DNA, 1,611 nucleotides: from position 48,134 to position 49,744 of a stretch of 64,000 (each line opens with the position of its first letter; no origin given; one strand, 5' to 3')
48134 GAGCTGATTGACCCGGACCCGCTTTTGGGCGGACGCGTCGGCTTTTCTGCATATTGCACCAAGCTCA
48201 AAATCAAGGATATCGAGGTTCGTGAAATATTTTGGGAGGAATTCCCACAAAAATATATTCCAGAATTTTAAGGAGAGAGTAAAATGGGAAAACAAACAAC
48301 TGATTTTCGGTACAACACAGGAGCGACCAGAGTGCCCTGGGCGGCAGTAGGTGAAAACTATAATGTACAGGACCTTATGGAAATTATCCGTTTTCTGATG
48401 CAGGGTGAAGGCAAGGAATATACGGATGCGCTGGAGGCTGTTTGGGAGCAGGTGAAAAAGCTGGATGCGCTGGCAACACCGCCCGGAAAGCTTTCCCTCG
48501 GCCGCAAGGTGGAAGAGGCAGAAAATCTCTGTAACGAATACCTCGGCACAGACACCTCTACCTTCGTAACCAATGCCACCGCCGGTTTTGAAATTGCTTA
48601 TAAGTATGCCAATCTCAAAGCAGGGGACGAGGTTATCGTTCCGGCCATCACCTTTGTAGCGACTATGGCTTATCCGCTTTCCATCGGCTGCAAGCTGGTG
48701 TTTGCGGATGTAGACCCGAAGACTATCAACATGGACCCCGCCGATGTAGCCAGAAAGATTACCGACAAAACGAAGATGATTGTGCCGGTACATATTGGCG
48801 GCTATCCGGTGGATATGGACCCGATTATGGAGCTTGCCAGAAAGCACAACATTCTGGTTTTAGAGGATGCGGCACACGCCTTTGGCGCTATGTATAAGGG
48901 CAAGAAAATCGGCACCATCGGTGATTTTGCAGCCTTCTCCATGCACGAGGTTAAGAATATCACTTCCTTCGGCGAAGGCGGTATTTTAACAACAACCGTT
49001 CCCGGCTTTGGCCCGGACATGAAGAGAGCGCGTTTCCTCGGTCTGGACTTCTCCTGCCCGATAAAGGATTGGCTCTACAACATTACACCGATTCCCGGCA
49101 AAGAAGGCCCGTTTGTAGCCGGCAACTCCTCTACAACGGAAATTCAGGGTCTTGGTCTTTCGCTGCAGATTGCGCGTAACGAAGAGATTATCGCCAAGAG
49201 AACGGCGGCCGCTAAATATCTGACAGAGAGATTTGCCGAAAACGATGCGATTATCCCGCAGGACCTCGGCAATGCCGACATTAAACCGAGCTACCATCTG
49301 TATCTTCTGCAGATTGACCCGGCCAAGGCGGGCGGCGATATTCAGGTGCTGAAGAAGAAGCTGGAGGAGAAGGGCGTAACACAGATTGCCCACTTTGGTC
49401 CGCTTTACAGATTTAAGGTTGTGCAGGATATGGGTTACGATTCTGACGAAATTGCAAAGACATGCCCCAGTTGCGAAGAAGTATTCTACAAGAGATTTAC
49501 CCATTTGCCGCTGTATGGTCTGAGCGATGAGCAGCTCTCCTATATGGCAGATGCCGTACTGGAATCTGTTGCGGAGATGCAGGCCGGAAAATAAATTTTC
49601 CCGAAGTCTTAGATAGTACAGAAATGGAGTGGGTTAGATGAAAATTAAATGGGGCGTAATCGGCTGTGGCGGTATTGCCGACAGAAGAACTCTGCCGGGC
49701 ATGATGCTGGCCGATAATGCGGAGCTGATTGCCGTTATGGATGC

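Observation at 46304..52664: ROK-regulated amino-sugar locus combining NtdA-like aminotransferase, NtdC-like oxidoreductase, SGNH-like protein and NagA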

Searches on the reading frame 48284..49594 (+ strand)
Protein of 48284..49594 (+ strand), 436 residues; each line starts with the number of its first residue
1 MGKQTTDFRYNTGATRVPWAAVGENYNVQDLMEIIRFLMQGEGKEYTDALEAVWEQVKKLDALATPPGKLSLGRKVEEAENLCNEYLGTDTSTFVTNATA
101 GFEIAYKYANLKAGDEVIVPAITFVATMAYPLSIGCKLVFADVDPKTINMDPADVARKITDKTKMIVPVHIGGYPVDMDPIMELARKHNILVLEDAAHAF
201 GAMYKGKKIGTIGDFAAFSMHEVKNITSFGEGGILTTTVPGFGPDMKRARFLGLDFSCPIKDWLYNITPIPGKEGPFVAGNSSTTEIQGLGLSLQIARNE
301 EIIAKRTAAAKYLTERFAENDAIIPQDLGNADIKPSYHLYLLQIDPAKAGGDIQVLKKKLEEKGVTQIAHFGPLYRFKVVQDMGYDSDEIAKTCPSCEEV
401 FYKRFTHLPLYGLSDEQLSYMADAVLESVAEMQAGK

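Call 3: search_protein_families(library=pfam, proteins=[window:48284-49594:+], max_evalue=0.01)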
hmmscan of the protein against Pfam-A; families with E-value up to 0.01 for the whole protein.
window:48284-49594:+ (436 aa): 4 families
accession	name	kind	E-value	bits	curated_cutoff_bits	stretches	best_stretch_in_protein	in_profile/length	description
PF01041.23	DegT_DnrJ_EryC1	-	3.3e-72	244.1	19.8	1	68-425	18-359/360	DegT/DnrJ/EryC1/StrS aminotransferase family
PF00266.25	Aminotran_5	-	7.3e-08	32.2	21.5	1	73-316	42-290/371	Aminotransferase class-V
PF01212.27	Beta_elim_lyase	-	6.2e-05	22.9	27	1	74-217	32-177/288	Beta-eliminating lyase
PF00155.27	Aminotran_1_2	-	0.00012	21.8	19.7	1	47-204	13-194/361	Aminotransferase class I and II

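Call 4: search_protein_families(library=ncbifam, proteins=[window:48284-49594:+], max_evalue=0.01)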
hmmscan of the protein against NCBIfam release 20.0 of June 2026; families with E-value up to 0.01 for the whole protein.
window:48284-49594:+ (436 aa): 21 families
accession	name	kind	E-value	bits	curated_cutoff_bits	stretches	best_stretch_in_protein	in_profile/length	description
TIGR03588.1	PseC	equivalog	4.1e-58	197.1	423.5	1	70-426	26-377/380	UDP-4-amino-4,6-dideoxy-N-acetyl-beta-L-altrosamine transaminase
NF008687.0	PRK11706.1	equivalog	2.6e-56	191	375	2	78-236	35-192/375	dTDP-4-amino-4,6-dideoxygalactose transaminase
NF008658.2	PRK11658.1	equivalog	1e-48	165.9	631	1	68-379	27-332/379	UDP-4-amino-4-deoxy-L-arabinose aminotransferase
TIGR02379.1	ECA_wecE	subfamily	2.8e-47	161.3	434.85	1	76-427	33-373/376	dTDP-4-amino-4,6-dideoxy-D-glucose transaminase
TIGR04181.1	NHT_00031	hypoth_equivalog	1.8e-37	129.1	420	1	71-253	27-221/359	LegC family aminotransferase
TIGR04427.1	PLP_DesI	equivalog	7.2e-36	124.1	650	1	75-373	53-332/390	dTDP-4-dehydro-6-deoxyglucose aminotransferase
NF011936.0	PRK15407.1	equivalog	2e-32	112.5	423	1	107-258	106-256/440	lipopolysaccharide biosynthesis protein RfbH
NF041364.1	GntC_guanitoxin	equivalog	4.4e-08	32.4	415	1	101-200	71-178/356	guanitoxin biosynthesis PLP-dependent (S)-gamma-hydroxy-L-arginine cyclodehydratase GntC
TIGR01977.1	am_tr_V_EF2568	hypoth_equivalog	1.1e-06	27.9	377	1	69-204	39-182/376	cysteine desulfurase family protein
NF005816.0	PRK07682.1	equivalog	2.6e-05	23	620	1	98-199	99-206/390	aminotransferase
NF006230.0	PRK08363.1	equivalog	4.7e-05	22.3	534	1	68-208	71-217/398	alanine aminotransferase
NF005305.0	PRK06836.1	equivalog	4.8e-05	22.8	376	1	95-167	104-175/396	pyridoxal phosphate-dependent aminotransferase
NF005695.0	PRK07503.1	equivalog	0.00042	19.1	666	1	101-254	91-239/403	methionine gamma-lyase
NF005817.0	PRK07683.1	equivalog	0.00054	18.8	575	1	89-196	88-201/387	aminotransferase A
TIGR02006.1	IscS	equivalog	0.00081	18.5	643.2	0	134-223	115-205/402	IscS subfamily cysteine desulfurase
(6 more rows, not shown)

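Call 5: search_solved_structures(query=window:48284-49594:+, max_evalue=1e-10)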
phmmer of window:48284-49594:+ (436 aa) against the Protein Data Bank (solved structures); distinct sequences matched with E-value up to 1e-10: 55.
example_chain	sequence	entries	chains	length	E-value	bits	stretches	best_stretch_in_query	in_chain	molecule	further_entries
7b0d_A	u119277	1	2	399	1.7e-42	149.2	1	64-401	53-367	Glutamine--scyllo-inositol transaminase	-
1mdo_A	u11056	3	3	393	7.3e-40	140.5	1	66-378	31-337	ArnB aminotransferase | UDP-4-amino-4-deoxy-L-arabinose--oxoglutarate aminotransferase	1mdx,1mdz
8gyh_B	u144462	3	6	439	7.4e-40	140.5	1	93-254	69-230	DegT/DnrJ/EryC1/StrS family aminotransferase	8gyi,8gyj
3bn1_A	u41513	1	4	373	8.2e-40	140.3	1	71-268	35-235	Perosamine synthetase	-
3dr7_A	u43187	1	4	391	9.4e-40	140.1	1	71-268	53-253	Putative perosamine synthetase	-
3dr4_A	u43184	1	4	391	4.3e-39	138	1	71-268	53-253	Putative perosamine synthetase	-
4oca_A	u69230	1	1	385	4.7e-39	137.8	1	66-378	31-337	UDP-4-amino-4-deoxy-L-arabinose--oxoglutarate aminotransferase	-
7l7x_AAA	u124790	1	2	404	6.4e-38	134.1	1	81-319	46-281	DegT/DnrJ/EryC1/StrS aminotransferase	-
7b0m_AAA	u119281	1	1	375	3.8e-37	131.5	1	72-377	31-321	Sugar aminotransferase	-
4piw_A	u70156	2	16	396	6.1e-37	130.9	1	87-234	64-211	TDP-4-keto-6-deoxy-D-glucose transaminase family protein | dTDP-4-amino-4,6-dideoxygalactose transaminase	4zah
3frk_A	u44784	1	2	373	3.1e-36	128.5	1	97-242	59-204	QdtB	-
2c7t_A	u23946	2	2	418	1.4e-34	123.1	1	93-351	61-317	GLUTAMINE-2-DEOXY-SCYLLO-INOSOSE AMINOTRANSFERASE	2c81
5w71_A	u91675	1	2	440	1.6e-34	122.9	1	92-351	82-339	L-glutamine:2-deoxy-scyllo-inosose aminotransferase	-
1b9h_A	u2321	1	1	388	2.2e-34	122.4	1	87-401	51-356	PROTEIN (3-AMINO-5-HYDROXYBENZOIC ACID SYNTHASE)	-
6blg_A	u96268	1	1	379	2.2e-34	122.4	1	81-234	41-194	dTDP-4-amino-4,6-dideoxygalactose transaminase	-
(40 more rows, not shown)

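Call 9: find_encoding_contigs(protein=window:48284-49594:+, flank=10000, max_places=6)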
Protein window:48284-49594:+ (436 aa): no gene with exactly this product is on record in the collection.

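Call 11: find_homologous_proteins(query=window:48284-49594:+, max_evalue=1e-20)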
Query window:48284-49594:+ (436 aa): 5377 proteins with E <= 1e-20 among 8000 candidates; the best 120 are listed.
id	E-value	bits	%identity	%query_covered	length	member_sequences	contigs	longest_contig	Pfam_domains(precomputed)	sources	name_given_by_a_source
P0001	5.2e-294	993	100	100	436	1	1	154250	PF00266.26,PF01041.24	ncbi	-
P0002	9.7e-277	936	93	100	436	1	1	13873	PF00155.28,PF00266.26,PF01041.24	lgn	-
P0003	1.6e-276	935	93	100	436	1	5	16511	PF00155.28,PF00266.26,PF01212.28,PF01041.24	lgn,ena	-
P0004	2.0e-276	935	94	100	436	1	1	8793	PF00266.26,PF01041.24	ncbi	-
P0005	3.0e-276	934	94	100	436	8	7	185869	PF00155.28,PF00266.26,PF01041.24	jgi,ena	-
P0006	1.3e-275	932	93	100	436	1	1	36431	PF00266.26,PF01212.28,PF01041.24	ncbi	-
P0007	6.5e-275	930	93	100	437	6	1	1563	PF00266.26,PF01041.24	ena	-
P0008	1.0e-274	929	93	100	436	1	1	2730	PF00155.28,PF00266.26,PF01212.28,PF01041.24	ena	-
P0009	4.6e-274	927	92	100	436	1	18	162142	PF00155.28,PF00266.26,PF01212.28,PF01041.24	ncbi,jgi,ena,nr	ncbi:MAG: DegT/DnrJ/EryC1/StrS family aminotransferase [Ruminococcaceae bacterium]|nr:DegT/DnrJ/EryC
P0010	6.8e-274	926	92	100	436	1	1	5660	PF00155.28,PF00266.26,PF01212.28,PF01041.24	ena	-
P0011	2.3e-273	925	93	100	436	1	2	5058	PF00266.26,PF01212.28,PF01041.24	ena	-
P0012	1.7e-272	922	92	100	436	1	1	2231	PF00155.28,PF00266.26,PF01212.28,PF01041.24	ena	-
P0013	1.8e-271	918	92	100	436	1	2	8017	PF00266.26,PF01041.24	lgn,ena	-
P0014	2.0e-271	918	92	100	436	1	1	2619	PF00155.28,PF00266.26,PF01041.24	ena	-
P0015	3.4e-271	918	92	100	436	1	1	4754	PF00155.28,PF00266.26,PF01041.24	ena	-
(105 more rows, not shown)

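Call 12: find_related_loci(query=window:48284-49594:+, collection=genome_contigs, flank=8000)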
Query window:48284-49594:+ (436 aa) in genome_contigs; peptide patterns used: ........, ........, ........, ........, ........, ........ (x = any residue, [..] = any of these).
599 stretches matched a pattern (row limit reached: there are more); 477 encode a relative of the query (tblastn E <= 1e-3); the best 80 are kept; 80 distinct loci.
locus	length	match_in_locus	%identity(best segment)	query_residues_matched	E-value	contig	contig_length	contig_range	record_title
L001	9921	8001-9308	94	1-436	0e+0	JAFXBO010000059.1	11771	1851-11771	MAG: Clostridia bacterium isolate RGIG6266 Sheep_Rectum-3__c377055, whole genome shotgun sequence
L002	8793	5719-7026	94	1-436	0e+0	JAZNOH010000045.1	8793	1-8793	MAG: Clostridia bacterium isolate T1900044652_TS20190118.MAGScoT_cleanbin_000056 SGB_1441_k141_492885, whole genome shot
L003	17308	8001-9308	93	1-436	0e+0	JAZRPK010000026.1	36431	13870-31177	MAG: Clostridia bacterium isolate T1900045380_YK20190070.MAGScoT_cleanbin_000015 SGB_6883_k141_3368621, whole genome sho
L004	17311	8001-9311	93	1-436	0e+0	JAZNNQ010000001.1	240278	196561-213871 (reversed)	MAG: Eubacteriales bacterium isolate T1900044654_TS20190120.MAGScoT_cleanbin_000015 SGB_1466_k141_500028, whole genome s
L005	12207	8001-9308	92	1-436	0e+0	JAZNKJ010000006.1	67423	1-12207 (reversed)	MAG: Clostridia bacterium isolate T1900044676_TS20190142.MAGScoT_cleanbin_000006 SGB_1632_k141_2928372, whole genome sho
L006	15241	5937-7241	93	1-435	0e+0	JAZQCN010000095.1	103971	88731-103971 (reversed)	MAG: Clostridia bacterium isolate T1900044638_TS20190104.MAGScoT_cleanbin_000005 SGB_1205_k141_1973709, whole genome sho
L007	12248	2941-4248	92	1-436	0e+0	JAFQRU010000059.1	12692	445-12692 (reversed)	MAG: Clostridia bacterium isolate RGIG2092 Goat_Colon-3__c245430, whole genome shotgun sequence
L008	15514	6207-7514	91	1-436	0e+0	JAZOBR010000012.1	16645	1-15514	MAG: Candidatus Ornithomonoglobus sp. isolate T1900044757_TS20190223.MAGScoT_cleanbin_000094 SGB_2316_k141_1705082, whol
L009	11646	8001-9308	94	1-436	0e+0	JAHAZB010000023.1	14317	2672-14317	MAG: Eubacteriales bacterium isolate MB2.42 k127_276509, whole genome shotgun sequence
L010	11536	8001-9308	91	1-436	0e+0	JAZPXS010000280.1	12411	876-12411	MAG: Clostridia bacterium isolate T1900044650_TS20190116.MAGScoT_cleanbin_000035 SGB_1414_k141_296725, whole genome shot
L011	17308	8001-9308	92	1-436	0e+0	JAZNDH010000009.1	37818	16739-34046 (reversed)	MAG: Congzhengia sp. isolate T1900044728_TS20190194.MAGScoT_cleanbin_000012 SGB_1979_k141_1798350, whole genome shotgun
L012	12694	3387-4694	91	1-436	0e+0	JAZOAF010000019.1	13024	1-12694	MAG: Clostridia bacterium isolate T1900044764_TS20190230.MAGScoT_cleanbin_000030 SGB_2391_k141_1592716, whole genome sho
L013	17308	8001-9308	91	1-436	0e+0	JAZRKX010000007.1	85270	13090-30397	MAG: Clostridia bacterium isolate T1900045445_YK20190136.MAGScoT_cleanbin_000006 SGB_7143_k141_2036698, whole genome sho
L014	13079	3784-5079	91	5-436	0e+0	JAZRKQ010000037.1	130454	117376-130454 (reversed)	MAG: Clostridia bacterium isolate T1900045446_YK20190137.MAGScoT_cleanbin_000002 SGB_7156_k141_274405, whole genome shot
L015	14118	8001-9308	90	1-436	0e+0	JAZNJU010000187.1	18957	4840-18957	MAG: Clostridia bacterium isolate T1900044679_TS20190145.MAGScoT_cleanbin_000010 SGB_1662_k141_1604142, whole genome sho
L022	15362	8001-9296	91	5-436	0e+0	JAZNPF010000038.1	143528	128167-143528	MAG: Clostridia bacterium isolate T1900044836_TS20190302.MAGScoT_cleanbin_000005 SGB_2919_k141_1006359, whole genome sho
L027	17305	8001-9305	90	1-436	0e+0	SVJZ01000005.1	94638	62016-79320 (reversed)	MAG: Oscillospiraceae bacterium isolate SIG448 NODE_5643_length_94638_cov_1.808943, whole genome shotgun sequence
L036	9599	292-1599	89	1-436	0e+0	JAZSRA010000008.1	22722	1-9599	MAG: Eubacteriales bacterium isolate T1900044540_TS20190006.MAGScoT_cleanbin_000027 SGB_58_k141_1101688, whole genome sh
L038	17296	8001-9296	89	5-436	0e+0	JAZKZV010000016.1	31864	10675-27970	MAG: Clostridia bacterium isolate T1900045085_TC20190079.MAGScoT_cleanbin_000001 SGB_4676_k141_256101, whole genome shot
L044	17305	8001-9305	89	1-436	0e+0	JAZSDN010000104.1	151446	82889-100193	MAG: Clostridia bacterium isolate T1900044598_TS20190064.MAGScoT_cleanbin_000004 SGB_673_k141_821789, whole genome shotg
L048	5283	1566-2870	88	1-435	0e+0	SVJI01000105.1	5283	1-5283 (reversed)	MAG: Oscillospiraceae bacterium isolate SIG431 NODE_69767_length_5283_cov_1.602793, whole genome shotgun sequence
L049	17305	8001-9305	88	1-436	0e+0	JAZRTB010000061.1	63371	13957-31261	MAG: Clostridia bacterium isolate T1900045344_YK20190034.MAGScoT_cleanbin_000078 SGB_6689_k141_2363753, whole genome sho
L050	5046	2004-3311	88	1-436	0e+0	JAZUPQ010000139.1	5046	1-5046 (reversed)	MAG: Eubacteriales bacterium isolate T1900044864_TS20190330.MAGScoT_cleanbin_000034 SGB_3122_k141_302208, whole genome s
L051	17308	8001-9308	88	1-436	0e+0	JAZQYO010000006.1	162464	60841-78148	MAG: Clostridia bacterium isolate T1900045160_TC20190154.MAGScoT_cleanbin_000007 SGB_5039_k141_2906758, whole genome sho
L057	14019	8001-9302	87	3-436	0e+0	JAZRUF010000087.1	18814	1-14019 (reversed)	MAG: Eubacteriales bacterium isolate T1900045337_YK20190026.MAGScoT_cleanbin_000021 SGB_6622_k141_858910, whole genome s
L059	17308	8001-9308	87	1-436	0e+0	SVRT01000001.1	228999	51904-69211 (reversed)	MAG: Oscillospiraceae bacterium isolate SIG650 NODE_698_length_228999_cov_7.011334, whole genome shotgun sequence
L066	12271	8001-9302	88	3-436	0e+0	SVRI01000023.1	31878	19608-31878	MAG: Oscillospiraceae bacterium isolate SIG639 NODE_6072_length_31878_cov_3.516677, whole genome shotgun sequence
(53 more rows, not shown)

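Call 18: search_protein_families(library=pfam, proteins=[L044:7001-7843:-, L007:4275-5075:+, L049:7027-7959:+, L005:6088-7359:+, L066:3860-4564:+, L022:3950-4888:-, L066:5595-6434:+, L066:4564-5520:+, L013:6429-7796:+, L009:3061-3816:-], max_evalue=0.001)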
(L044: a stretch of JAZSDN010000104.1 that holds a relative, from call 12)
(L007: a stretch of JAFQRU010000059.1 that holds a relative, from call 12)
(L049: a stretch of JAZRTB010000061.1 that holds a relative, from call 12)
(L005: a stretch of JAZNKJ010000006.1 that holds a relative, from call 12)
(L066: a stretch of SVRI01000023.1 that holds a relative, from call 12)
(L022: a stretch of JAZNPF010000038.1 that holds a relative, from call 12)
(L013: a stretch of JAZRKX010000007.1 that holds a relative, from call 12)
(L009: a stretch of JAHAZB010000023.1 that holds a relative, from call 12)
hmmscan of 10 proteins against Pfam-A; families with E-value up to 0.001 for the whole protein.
L044:7001-7843:- (280 aa): 3 families
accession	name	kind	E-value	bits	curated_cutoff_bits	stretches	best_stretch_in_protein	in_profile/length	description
PF10114.15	PocR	-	1.1e-32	113.5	23.9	1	9-165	4-159/162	Sensory domain found in PocR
PF12833.13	HTH_18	-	2.4e-18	66.7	33.6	1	198-275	2-79/80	Helix-turn-helix domain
PF00165.29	HTH_AraC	-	1.3e-16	60.7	26.6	2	239-273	7-40/42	Bacterial regulatory helix-turn-helix proteins, AraC family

L007:4275-5075:+ (266 aa): 1 family
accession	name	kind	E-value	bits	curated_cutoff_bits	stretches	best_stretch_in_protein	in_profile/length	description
PF02633.19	Creatininase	-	8.7e-48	163.3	31.3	1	6-255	1-237/238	Creatinine amidohydrolase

L049:7027-7959:+ (310 aa): 0 families

L005:6088-7359:+ (423 aa): 2 families
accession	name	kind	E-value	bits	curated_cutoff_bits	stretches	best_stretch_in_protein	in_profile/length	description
PF07690.21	MFS_1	-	4.5e-34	118.4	33.4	1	24-368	2-343/347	Major Facilitator Superfamily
PF13347.12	MFS_2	-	1.4e-06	27.6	27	1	149-353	145-346/427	MFS/sugar transport protein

L066:3860-4564:+ (234 aa): 1 family
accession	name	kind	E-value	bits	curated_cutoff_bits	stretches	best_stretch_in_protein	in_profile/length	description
PF02585.22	PIG-L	-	7e-27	94.9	28.2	1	4-125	1-128/129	GlcNAc-PI de-N-acetylase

L022:3950-4888:- (312 aa): 0 families

L066:5595-6434:+ (279 aa): 1 family
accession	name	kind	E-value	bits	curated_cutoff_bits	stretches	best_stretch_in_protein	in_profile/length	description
PF01116.26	F_bP_aldolase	-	4.4e-95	318.8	25.5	1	3-278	1-277/277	Fructose-bisphosphate aldolase class-II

L066:4564-5520:+ (318 aa): 1 family
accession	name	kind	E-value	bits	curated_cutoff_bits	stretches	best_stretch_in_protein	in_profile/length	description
PF00294.29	PfkB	-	8e-52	176.9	25.8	1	1-299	1-298/302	pfkB family carbohydrate kinase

L013:6429-7796:+ (455 aa): 2 families
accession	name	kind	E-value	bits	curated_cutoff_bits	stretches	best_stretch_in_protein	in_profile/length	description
PF01235.23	Na_Ala_symp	-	7.8e-135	450.6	24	1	60-454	4-385/392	Sodium:alanine symporter family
PF13520.12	AA_permease_2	-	2.2e-08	33.9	27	1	70-235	2-165/427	Amino acid permease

L009:3061-3816:- (251 aa): 2 families
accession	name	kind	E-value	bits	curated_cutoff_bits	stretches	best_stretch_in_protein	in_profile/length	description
PF06738.18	ThrE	-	3e-61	207.4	26.3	1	12-247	1-237/241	Putative threonine/serine exporter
PF12821.13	ThrE_2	-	1.9e-10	41.5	27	1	131-247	11-126/129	Threonine/Serine exporter, ThrE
